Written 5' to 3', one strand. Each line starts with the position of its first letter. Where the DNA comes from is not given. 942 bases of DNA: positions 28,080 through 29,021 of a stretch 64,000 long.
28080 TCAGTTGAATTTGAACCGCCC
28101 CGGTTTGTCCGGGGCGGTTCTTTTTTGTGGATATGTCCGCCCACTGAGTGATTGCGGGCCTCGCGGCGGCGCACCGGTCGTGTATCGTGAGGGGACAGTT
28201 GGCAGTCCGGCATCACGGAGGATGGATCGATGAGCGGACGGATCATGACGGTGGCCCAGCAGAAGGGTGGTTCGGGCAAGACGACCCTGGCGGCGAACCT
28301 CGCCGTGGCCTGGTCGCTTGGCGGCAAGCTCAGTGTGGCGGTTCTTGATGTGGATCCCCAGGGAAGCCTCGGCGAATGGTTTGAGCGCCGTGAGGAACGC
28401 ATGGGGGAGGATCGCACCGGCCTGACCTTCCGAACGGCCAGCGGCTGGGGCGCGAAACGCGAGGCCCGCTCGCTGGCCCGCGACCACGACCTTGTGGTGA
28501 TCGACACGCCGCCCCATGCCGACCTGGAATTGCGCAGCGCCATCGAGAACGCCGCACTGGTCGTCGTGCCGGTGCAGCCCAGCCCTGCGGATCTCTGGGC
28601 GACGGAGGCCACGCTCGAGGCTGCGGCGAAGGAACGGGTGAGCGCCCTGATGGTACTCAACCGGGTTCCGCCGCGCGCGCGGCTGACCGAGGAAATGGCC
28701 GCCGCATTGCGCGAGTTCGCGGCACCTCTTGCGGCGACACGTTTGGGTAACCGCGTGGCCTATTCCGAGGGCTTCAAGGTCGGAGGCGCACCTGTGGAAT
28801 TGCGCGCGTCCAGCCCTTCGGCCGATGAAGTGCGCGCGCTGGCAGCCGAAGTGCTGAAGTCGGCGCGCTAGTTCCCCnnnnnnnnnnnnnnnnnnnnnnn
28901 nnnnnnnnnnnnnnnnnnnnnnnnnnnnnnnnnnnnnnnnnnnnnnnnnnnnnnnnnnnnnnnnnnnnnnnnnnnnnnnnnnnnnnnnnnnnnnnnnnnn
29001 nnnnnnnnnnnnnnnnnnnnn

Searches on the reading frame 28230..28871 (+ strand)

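Call 52: search_protein_families(library=pfam, proteins=[window:28230-28871:+], max_evalue=0.00001)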
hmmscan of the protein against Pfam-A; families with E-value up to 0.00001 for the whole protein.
window:28230-28871:+ (213 aa): 5 families
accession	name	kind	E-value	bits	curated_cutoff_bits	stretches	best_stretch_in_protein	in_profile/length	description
PF13614.12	AAA_31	-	2e-14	54.4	27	1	4-49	2-46/177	AAA domain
PF01656.29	CbiA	-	1.7e-13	51.1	25.4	1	7-164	2-102/125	CobQ/CobB/MinD/ParA nucleotide binding domain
PF09140.17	MipZ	-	1.4e-12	47.9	20.7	1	5-67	2-62/262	ATPase MipZ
PF10609.15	ParA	-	3.2e-07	30.5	27.1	0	4-46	4-46/246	NUBPL iron-transfer P-loop NTPase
PF06564.18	CBP_BcsQ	-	9.9e-07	28.9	21.3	0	76-207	106-232/234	Cellulose biosynthesis protein BcsQ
